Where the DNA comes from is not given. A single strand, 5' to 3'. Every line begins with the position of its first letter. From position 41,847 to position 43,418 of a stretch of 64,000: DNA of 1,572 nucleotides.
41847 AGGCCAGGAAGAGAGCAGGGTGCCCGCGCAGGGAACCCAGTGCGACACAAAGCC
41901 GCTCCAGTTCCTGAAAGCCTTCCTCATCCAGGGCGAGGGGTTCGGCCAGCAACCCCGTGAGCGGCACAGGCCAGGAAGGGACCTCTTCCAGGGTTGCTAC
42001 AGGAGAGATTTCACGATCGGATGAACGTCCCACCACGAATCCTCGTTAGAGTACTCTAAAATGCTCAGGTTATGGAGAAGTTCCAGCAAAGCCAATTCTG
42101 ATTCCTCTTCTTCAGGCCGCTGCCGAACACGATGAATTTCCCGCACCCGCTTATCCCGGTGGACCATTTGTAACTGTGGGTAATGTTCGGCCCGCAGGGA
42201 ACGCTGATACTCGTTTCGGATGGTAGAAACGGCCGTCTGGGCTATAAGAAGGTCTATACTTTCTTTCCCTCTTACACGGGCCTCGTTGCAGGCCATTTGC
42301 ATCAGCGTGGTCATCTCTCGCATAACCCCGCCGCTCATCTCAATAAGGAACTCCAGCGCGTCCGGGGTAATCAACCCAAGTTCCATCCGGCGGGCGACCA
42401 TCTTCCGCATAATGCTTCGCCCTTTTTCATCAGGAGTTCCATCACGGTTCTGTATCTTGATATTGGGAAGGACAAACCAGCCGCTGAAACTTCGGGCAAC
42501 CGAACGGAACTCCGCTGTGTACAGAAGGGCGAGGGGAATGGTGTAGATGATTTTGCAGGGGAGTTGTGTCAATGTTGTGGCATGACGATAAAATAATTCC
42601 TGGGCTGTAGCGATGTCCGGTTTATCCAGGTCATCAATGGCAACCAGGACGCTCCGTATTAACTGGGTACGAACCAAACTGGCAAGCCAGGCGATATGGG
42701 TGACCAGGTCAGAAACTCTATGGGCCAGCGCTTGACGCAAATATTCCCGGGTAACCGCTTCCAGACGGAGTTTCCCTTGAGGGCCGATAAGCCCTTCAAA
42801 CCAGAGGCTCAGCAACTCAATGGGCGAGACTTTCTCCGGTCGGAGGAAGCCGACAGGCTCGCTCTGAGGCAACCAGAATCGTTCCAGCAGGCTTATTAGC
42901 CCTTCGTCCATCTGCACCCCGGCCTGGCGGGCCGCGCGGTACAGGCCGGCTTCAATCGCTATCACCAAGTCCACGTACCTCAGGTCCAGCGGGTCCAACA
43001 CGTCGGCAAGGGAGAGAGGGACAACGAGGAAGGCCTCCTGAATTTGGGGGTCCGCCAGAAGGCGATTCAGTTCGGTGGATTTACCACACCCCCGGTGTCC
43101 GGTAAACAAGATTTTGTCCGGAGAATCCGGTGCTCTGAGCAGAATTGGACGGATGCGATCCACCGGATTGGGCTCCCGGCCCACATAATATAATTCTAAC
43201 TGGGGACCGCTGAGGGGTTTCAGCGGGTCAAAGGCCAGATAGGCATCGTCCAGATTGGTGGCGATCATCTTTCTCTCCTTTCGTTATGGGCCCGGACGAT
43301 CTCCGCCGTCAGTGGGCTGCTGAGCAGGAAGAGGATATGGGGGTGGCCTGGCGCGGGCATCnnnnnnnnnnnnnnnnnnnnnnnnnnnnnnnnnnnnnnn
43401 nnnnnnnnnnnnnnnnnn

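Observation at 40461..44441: Four-gene cluster: wHTH/coiled-coil protein – membrane protein – P-loop NTPase – large TPR protein (candidate uncharacterised signalling or defence module)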

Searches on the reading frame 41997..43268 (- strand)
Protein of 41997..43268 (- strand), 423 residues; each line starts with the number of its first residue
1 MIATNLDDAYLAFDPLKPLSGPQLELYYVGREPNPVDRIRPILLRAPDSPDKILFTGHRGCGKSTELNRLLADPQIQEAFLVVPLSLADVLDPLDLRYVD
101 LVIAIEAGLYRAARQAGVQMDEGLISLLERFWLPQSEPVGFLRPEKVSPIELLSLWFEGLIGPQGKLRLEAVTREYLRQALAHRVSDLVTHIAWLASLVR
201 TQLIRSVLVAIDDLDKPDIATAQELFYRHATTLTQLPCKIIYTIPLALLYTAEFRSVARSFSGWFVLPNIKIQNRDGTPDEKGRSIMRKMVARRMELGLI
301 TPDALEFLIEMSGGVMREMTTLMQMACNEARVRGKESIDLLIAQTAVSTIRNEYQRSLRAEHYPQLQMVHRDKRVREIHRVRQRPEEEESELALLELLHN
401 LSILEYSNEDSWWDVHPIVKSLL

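Call 4: search_protein_families(library=pfam, proteins=[window:41997-43268:-], max_evalue=1)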
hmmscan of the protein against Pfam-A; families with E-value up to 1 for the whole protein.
window:41997-43268:- (423 aa): 3 families
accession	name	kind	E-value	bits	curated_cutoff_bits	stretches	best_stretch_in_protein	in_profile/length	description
PF16193.11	AAA_assoc_2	-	0.0062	17.2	34.3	1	300-357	7-65/81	AAA C-terminal domain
PF17220.8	DUF5137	-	0.015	16.6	25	1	354-389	37-72/78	Protein of unknown function (DUF5137)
PF13401.12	AAA_22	-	0.045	14.5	27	1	53-99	8-33/130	AAA domain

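Call 5: search_protein_families(library=padloc, proteins=[window:41997-43268:-], max_evalue=1)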
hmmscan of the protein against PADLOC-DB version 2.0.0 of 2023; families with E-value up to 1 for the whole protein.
window:41997-43268:- (423 aa): 1 family
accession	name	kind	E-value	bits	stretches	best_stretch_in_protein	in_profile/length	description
PDLC02911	VakA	-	0.011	14.3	1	51-78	3-29/163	-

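Call 6: search_protein_families(library=ncbifam, proteins=[window:41997-43268:-], max_evalue=1)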
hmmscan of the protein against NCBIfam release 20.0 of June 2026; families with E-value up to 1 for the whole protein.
window:41997-43268:- (423 aa): 3 families
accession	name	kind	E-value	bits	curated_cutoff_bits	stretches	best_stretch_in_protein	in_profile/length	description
TIGR02397.1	dnaX_nterm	equivalog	0.047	12.9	250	0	53-72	39-57/355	DNA polymerase III subunit gamma/tau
NF047389.1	ATPase_Sll1717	subfamily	0.051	12.7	75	0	43-73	27-52/454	P-loop ATPase, Sll1717 family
TIGR00231.1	small_GTP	domain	0.25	11.1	42.5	1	51-74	4-27/164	GTP-binding protein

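Call 7: find_homologous_proteins(query=window:41997-43268:-, max_evalue=0.001)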
Query window:41997-43268:- (423 aa): 642 proteins with E <= 0.001 among 8000 candidates; the best 120 are listed.
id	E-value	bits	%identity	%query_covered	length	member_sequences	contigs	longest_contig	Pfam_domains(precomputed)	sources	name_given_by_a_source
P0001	4.4e-277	937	100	100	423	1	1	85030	-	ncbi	-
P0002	6.0e-237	804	84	100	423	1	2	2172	-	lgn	-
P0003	1.8e-236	803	85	100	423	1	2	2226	-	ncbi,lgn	-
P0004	4.9e-235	798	85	100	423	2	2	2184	-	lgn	-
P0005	8.6e-235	797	84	100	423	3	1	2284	-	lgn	-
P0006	1.4e-234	797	84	100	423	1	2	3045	-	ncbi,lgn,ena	-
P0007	4.2e-233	792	83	100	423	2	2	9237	-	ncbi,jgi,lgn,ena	jgi:hypothetical protein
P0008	1.1e-229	781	82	100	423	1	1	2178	-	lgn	-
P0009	1.0e-228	777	82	100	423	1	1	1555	-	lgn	-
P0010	3.0e-227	772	81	100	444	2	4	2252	-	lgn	-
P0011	3.3e-225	766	80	100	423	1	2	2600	-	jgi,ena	jgi:hypothetical protein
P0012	2.5e-215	733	77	100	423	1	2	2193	-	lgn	-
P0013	6.0e-214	729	77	100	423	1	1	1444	-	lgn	-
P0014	1.8e-213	727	76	100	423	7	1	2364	-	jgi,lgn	-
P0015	1.9e-213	727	77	100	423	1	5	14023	-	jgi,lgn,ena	-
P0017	1.6e-204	698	75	100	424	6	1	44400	-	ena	-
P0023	1.2e-157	543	66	90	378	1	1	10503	-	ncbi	-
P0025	5.0e-149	515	73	77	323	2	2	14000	-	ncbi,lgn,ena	ncbi:MAG: hypothetical protein ACPL7G_10315 [Chloroflexia bacterium]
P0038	3.6e-81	291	40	100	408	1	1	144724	PF10236.16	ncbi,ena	-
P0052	3.7e-70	255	39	100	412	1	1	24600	-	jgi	-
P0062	1.8e-67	246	37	100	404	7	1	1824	PF07693.21,PF13191.13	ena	-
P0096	1.9e-64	236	35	100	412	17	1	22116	PF13191.13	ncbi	-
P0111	1.7e-63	233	35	100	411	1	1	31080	-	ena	-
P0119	5.2e-63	232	34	100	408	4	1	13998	PF07693.21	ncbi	ncbi:MAG: hypothetical protein V2A53_03170 [bacterium]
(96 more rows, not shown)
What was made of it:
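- On STAND NTPase superfamily: Some homologues have faint AAA_16/NACHT matches on record (call 7).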

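Call 8: search_solved_structures(query=window:41997-43268:-, max_evalue=10, show_alignments=2)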
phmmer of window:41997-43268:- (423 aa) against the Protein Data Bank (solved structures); distinct sequences matched with E-value up to 10: 2.
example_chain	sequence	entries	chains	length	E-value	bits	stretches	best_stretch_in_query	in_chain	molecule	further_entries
7dvc_A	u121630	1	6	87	1.3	11.2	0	268-307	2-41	reDPBB_sym1 protein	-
7du7_A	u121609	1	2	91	1.4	11.2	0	269-307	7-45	mkDPBB_sym1 protein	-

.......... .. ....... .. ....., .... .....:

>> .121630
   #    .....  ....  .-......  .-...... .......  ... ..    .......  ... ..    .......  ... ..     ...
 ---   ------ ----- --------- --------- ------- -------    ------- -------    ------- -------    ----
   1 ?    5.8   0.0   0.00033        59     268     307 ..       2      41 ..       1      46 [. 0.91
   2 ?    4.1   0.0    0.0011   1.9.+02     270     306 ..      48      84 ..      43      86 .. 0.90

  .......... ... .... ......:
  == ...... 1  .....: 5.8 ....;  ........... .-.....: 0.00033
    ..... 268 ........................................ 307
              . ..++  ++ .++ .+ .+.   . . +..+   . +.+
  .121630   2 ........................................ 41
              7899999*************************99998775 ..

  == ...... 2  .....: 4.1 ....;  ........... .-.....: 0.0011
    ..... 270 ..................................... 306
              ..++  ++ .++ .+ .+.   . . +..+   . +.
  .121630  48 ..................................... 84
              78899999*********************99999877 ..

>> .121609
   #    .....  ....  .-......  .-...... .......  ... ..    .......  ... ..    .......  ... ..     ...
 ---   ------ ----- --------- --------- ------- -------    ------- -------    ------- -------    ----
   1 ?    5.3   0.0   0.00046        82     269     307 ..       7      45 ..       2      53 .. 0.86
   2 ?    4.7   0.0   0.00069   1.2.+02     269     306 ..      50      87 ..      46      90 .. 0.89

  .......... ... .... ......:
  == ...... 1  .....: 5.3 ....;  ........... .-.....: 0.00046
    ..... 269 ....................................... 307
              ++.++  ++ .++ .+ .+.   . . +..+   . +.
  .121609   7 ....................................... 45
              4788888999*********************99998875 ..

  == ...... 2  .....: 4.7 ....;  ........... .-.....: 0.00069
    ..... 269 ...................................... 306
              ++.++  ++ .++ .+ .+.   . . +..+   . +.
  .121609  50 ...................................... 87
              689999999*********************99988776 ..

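Call 9: find_encoding_contigs(protein=P0017, flank=8000, max_places=3)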
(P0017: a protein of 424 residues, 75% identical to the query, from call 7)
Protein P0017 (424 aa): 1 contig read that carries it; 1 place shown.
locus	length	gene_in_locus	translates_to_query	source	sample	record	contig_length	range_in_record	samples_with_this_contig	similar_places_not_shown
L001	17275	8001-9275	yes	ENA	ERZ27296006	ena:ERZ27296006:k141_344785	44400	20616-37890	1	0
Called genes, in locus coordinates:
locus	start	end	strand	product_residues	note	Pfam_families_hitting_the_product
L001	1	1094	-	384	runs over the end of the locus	PF01855:POR_N, PF02780:Transketolase_C (faint), PF17147:PFOR_II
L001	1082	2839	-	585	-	PF14691:Fer4_20, PF01266:DAO, PF01593:Amino_oxidase (weak), PF07992:Pyr_redox_2, PF13450:NAD_binding_8, PF13738:Pyr_redox_3 (weak), PF00070:Pyr_redox, PF12838:Fer4_7 (weak), +7 more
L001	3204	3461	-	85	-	PF04255:DUF433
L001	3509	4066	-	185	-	PF01558:POR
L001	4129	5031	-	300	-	PF01515:PTA_PTB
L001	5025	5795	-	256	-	PF02517:Rce1-like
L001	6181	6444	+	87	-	-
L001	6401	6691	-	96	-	PF01909:NTP_transf_2, PF18765:Polbeta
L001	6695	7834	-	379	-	PF00871:Acetate_kinase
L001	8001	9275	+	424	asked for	-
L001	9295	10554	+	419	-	PF13428:TPR_14 (faint), PF07719:TPR_2 (faint), PF13181:TPR_8 (faint), PF13374:TPR_10 (faint), PF13424:TPR_12, PF13432:TPR_16 (faint), PF00515:TPR_1 (weak), PF13424:TPR_12, +2 more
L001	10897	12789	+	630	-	PF17297:PEPCK_N, PF00821:PEPCK_GTP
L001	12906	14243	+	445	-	PF07690:MFS_1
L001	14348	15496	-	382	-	PF02163:Peptidase_M50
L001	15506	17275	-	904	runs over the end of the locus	PF10060:DUF2298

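Call 10: find_encoding_contigs(protein=P0038, flank=8000, max_places=3)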
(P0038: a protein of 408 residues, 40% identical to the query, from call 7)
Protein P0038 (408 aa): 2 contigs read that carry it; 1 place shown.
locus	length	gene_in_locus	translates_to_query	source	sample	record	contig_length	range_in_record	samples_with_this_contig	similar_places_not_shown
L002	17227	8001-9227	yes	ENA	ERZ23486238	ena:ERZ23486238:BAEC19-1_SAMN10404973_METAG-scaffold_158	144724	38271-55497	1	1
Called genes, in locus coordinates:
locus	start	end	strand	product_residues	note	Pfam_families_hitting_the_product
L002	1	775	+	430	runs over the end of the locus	PF01964:ThiC_Rad_SAM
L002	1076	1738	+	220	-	PF00535:Glycos_transf_2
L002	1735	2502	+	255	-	PF01975:SurE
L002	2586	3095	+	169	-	PF06695:Sm_multidrug_ex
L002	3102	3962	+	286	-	PF01513:NAD_kinase, PF20143:NAD_kinase_C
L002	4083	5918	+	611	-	PF02463:SMC_N, PF13175:AAA_15 (faint), PF13476:AAA_23, PF13304:AAA_21 (faint)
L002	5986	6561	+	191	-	PF01558:POR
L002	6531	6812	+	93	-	PF13187:Fer4_9 (faint), PF12797:Fer4_2 (faint), PF13237:Fer4_10, PF00037:Fer4 (weak), PF14697:Fer4_21 (weak), PF12838:Fer4_7 (weak), PF00037:Fer4, PF12837:Fer4_6 (weak), +1 more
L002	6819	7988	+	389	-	PF01855:POR_N, PF17147:PFOR_II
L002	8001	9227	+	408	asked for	PF10236:DAP3 (faint)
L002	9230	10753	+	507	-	PF17874:TPR_MalT (weak), PF13424:TPR_12, PF13424:TPR_12, PF13424:TPR_12, PF24885:TPR_NPHP3, PF24885:TPR_NPHP3, PF13424:TPR_12, PF13374:TPR_10, +18 more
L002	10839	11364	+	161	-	PF01909:NTP_transf_2, PF18765:Polbeta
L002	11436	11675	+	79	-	PF21748:UPF0150 (faint)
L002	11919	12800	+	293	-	PF02775:TPP_enzyme_C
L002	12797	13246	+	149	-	PF00583:Acetyltransf_1, PF13673:Acetyltransf_10, PF13508:Acetyltransf_7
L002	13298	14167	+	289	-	PF08501:Shikimate_dh_N, PF01488:Shikimate_DH, PF18317:SDH_C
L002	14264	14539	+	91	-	PF05164:ZapA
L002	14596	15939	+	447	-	PF05496:RuvB_N, PF00158:Sigma54_activat (faint), PF20720:nSTAND3 (weak), PF00004:AAA, PF07726:AAA_3 (weak), PF07728:AAA_5 (weak), PF16193:AAA_assoc_2, PF12002:MgsA_C, +3 more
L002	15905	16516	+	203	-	PF01812:5-FTHF_cyc-lig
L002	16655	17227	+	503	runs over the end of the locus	PF00199:Catalase, PF06628:Catalase-rel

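Call 12: find_encoding_contigs(protein=P0111, flank=6000, max_places=2)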
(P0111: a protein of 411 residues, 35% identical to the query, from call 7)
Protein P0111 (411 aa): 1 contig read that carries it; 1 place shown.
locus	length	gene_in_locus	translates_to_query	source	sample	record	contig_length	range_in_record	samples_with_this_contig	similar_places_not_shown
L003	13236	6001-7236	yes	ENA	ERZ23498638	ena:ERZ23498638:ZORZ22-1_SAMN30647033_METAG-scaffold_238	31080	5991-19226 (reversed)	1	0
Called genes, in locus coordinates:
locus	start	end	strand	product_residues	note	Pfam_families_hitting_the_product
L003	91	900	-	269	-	PF01261:AP_endonuc_2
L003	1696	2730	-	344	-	-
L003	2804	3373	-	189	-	PF02441:Flavoprotein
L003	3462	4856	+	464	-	PF02878:PGM_PMM_I, PF02879:PGM_PMM_II, PF02880:PGM_PMM_III, PF00408:PGM_PMM_IV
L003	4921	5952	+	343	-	-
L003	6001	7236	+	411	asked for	-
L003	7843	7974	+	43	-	-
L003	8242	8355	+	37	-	-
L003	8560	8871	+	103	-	PF07719:TPR_2 (faint), PF13176:TPR_7 (faint), PF13181:TPR_8 (faint), PF13424:TPR_12, PF00515:TPR_1 (weak)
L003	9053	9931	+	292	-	PF13793:Pribosyltran_N, PF00156:Pribosyltran, PF14572:Pribosyl_synth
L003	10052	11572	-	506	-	PF01523:PmbA_TldD_1st, PF19290:PmbA_TldD_2nd, PF19289:PmbA_TldD_3rd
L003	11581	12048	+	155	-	PF01948:PyrI, PF02748:PyrI_C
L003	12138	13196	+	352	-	PF00155:Aminotran_1_2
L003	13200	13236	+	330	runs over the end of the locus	PF03464:eRF1_2 (weak), PF18859:acVLRF1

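Call 13: find_encoding_contigs(protein=P0096, flank=6000, max_places=2)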
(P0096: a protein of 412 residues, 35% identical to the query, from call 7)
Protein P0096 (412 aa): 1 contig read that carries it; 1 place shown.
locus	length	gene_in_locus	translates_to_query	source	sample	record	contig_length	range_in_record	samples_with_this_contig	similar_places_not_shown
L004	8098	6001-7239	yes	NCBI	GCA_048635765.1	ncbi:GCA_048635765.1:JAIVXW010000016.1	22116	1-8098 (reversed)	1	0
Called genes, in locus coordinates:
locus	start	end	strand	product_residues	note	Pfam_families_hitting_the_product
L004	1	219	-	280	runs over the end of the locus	PF00753:Lactamase_B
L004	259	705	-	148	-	PF08821:CGGC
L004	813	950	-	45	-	-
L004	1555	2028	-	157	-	PF07790:Pilin_N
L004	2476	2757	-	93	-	PF02452:PemK_toxin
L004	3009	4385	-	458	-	PF01266:DAO, PF01593:Amino_oxidase, PF13450:NAD_binding_8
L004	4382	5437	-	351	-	PF05140:ResB (faint)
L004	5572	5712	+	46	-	-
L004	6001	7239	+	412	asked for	PF13191:AAA_16 (faint)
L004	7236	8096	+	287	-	?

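Call 14: find_encoding_contigs(protein=P0052, flank=6000, max_places=2)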
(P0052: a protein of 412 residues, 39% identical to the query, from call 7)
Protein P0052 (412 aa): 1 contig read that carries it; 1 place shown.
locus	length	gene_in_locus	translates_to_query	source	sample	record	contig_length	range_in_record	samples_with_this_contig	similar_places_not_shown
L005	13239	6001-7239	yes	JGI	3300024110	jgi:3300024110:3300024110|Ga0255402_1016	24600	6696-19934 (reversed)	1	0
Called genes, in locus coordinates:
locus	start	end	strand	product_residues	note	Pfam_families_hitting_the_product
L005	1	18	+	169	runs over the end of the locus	PF06695:Sm_multidrug_ex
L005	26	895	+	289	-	PF01513:NAD_kinase, PF20143:NAD_kinase_C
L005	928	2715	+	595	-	PF02463:SMC_N, PF13175:AAA_15 (faint), PF13476:AAA_23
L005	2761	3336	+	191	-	PF01558:POR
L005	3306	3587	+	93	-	PF13187:Fer4_9 (faint), PF14697:Fer4_21 (faint), PF13237:Fer4_10 (weak), PF12838:Fer4_7 (weak), PF13484:Fer4_16 (faint), PF12797:Fer4_2 (weak), PF00037:Fer4, PF12837:Fer4_6 (weak)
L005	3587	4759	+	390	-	PF01855:POR_N, PF17147:PFOR_II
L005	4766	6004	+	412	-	-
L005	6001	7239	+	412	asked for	-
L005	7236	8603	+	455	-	PF13424:TPR_12, PF17874:TPR_MalT, PF00515:TPR_1 (weak), PF13424:TPR_12, PF00515:TPR_1, PF07719:TPR_2, PF13176:TPR_7 (weak), PF13424:TPR_12, +13 more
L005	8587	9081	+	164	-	PF01909:NTP_transf_2, PF18765:Polbeta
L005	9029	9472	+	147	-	PF05168:HEPN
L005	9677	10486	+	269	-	PF02775:TPP_enzyme_C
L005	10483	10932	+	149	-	PF13673:Acetyltransf_10, PF00583:Acetyltransf_1, PF13508:Acetyltransf_7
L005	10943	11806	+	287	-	PF08501:Shikimate_dh_N, PF01488:Shikimate_DH, PF18317:SDH_C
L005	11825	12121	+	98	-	PF05164:ZapA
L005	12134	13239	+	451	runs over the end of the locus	PF05496:RuvB_N, PF13177:DNA_pol3_delta2 (faint), PF00004:AAA, PF07728:AAA_5 (weak), PF16193:AAA_assoc_2, PF12002:MgsA_C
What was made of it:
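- In two archaeal contigs the pair sits inside a pyruvate:ferredoxin oxidoreductase operon, between the alpha and beta subunit genes (calls 10, 14).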

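Call 25: find_related_loci(query=A1, collection=genome_contigs, flank=8000)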
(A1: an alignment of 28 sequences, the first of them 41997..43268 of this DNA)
Query A1 (423 aa) in genome_contigs; peptide patterns used: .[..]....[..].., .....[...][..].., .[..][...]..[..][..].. (x = any residue, [..] = any of these).
599 stretches matched a pattern (row limit reached: there are more); 525 encode a relative of the query (tblastn E <= 1e-3); the best 80 are kept; 80 distinct loci.
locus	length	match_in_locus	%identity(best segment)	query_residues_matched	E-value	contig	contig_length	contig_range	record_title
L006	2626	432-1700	83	1-423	0e+0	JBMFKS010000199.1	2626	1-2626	MAG: Anaerolineae bacterium isolate KM4336-29 NODE_207_length_2626_cov_6.961161, whole genome shotgun sequence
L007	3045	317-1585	84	1-423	0e+0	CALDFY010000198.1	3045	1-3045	MAG: uncultured Anaerolineae bacterium isolate S1_Bin_Bin_9_sub_1 genome assembly, contig: c_000003331967, whole genome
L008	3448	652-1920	76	1-423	0e+0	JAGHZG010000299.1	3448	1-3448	MAG: Chloroflexota bacterium isolate 626A.7 NODE_3618_length_3448_cov_6.595049, whole genome shotgun sequence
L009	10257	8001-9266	64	1-423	1e-153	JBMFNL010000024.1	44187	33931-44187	MAG: Chloroflexia bacterium isolate KM4338-10 NODE_527_length_44187_cov_37.821399, whole genome shotgun sequence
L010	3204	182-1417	38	1-423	3e-80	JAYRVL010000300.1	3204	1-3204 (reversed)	MAG: Anaerolineae bacterium isolate NJ_NJASGE3bin.1 k141_525175, whole genome shotgun sequence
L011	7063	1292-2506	36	1-423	2e-77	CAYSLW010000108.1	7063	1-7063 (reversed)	MAG TPA_asm: uncultured Candidatus Methanoperedens sp. isolate SRP256446_co1_57 genome assembly, contig: NODE_6756_lengt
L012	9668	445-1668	35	1-423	3e-77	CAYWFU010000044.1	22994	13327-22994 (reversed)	MAG TPA_asm: uncultured bacterium isolate binchicken_co232_183 genome assembly, contig: NODE_4147_length_22994_cov_7.922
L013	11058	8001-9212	36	2-423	2e-75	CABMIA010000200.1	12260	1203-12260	uncultured archaeon isolate LFW-280_1_1 genome assembly, contig: LFW28011_92, whole genome shotgun sequence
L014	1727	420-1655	36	1-423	3e-78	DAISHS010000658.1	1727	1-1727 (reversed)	MAG TPA_asm: Chloroflexota bacterium isolate CTOTU1896 NODE_15184_length_1727_cov_3.445574, whole genome shotgun sequenc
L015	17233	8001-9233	36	1-423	6e-74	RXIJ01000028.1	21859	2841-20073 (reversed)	MAG: Methanosarcinales archaeon isolate GoM-Arc1-GOS MV1S112SP2S24A_scaffold_1734, whole genome shotgun sequence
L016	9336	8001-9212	36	1-423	6e-74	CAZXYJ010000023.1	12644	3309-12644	MAG TPA_asm: uncultured Halobacteria archaeon isolate SRP068000_co2_232 genome assembly, contig: NODE_5044_length_12644_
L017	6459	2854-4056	37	1-423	2e-73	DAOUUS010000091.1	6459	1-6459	MAG TPA_asm: Methanophagales archaeon isolate CSMAG_829 CSMAG_829_k141_1692830_length_6459_cov_28.6299, whole genome sho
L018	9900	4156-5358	37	1-423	1e-73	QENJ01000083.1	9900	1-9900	Candidatus Methanophagaceae archaeon isolate CONS3730H04p2b1 Ga0123297_1069, whole genome shotgun sequence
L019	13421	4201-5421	37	1-423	9e-74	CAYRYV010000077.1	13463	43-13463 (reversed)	MAG TPA_asm: uncultured Desulfobacterales bacterium isolate binchicken_co168_3 genome assembly, contig: NODE_7892_length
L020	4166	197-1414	35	2-423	4e-73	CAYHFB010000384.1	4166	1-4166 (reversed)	MAG TPA_asm: uncultured candidatus Brocadiaceae bacterium isolate ERP119702_co1_214 genome assembly, contig: NODE_34231_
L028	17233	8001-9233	34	1-423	1e-67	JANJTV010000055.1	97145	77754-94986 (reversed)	MAG: Anaerolineales bacterium isolate RX2_metabat.bin.56 RX2_k141_6264, whole genome shotgun sequence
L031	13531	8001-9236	34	1-423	8e-66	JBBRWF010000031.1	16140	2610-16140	MAG: Anaerolineales bacterium isolate La4_concoct.061 La4_concoct.061_K_2450739_L_16140_cov_9.0000, whole genome shotgun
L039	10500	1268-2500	33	2-423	1e-63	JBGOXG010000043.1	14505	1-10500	MAG: Anaerolineae bacterium isolate OBJ_0618_130150_72 k141_940606_length_14505_cov_27.6703, whole genome shotgun sequen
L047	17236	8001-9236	33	1-423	2e-62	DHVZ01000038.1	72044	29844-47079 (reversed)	MAG TPA_asm: Anaerolineales bacterium UBA5195 UBA5195_contig_1050, whole genome shotgun sequence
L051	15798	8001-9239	31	2-423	4e-62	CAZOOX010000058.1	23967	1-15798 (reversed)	MAG TPA_asm: uncultured Anaerolineaceae bacterium isolate binchicken_co65_453 genome assembly, contig: NODE_8668_length_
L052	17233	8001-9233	32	1-423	9e-62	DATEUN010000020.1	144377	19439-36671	MAG TPA_asm: Anaerolineales bacterium isolate SMAG_U8342 k141_36490, whole genome shotgun sequence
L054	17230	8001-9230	33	2-423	1e-61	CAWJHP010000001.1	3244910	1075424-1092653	MAG: uncultured Chloroflexia bacterium isolate MFD03726.bin.1.113 genome assembly, contig: contig_18815, whole genome sh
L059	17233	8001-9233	32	1-423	6e-61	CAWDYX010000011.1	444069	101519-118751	MAG: uncultured Chloroflexia bacterium isolate MFD04408.bin.1.46 genome assembly, contig: contig_30905, whole genome sho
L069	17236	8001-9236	32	1-423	1e-58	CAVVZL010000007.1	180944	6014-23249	MAG: uncultured Chloroflexia bacterium isolate MFD01231.bin.2.32 genome assembly, contig: contig_20652, whole genome sho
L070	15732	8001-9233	33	1-423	9e-59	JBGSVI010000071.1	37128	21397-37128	MAG: Anaerolineales bacterium isolate JTS-AC453 k141_1065776, whole genome shotgun sequence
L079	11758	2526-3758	32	1-423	1e-57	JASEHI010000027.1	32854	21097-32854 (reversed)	MAG: Anaerolineales bacterium isolate Yes70-19 NODE_27_length_32854_cov_39.120065, whole genome shotgun sequence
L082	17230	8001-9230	32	2-423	4e-57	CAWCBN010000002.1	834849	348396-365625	MAG: uncultured Chloroflexia bacterium isolate MFD03899.bin.2.26 genome assembly, contig: contig_17013, whole genome sho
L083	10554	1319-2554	31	1-423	7e-57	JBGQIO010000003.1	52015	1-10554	MAG: Anaerolineae bacterium isolate OBJ2_061818_070_47 k141_564056_length_52015_cov_12.9221, whole genome shotgun sequen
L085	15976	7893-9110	36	1-417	2e-62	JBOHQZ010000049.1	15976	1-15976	MAG: bacterium isolate SD8033_maxbin2.bin.2_sub NODE_626_length_15976_cov_2.726355, whole genome shotgun sequence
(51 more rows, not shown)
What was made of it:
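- On ORC/Cdc6-type AAA+ initiators: The distribution is patchy (call 25).
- The distribution across phyla and domains is patchy (call 25). The distribution is patchy: at least 525 of 185,579 species genomes (call 25).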
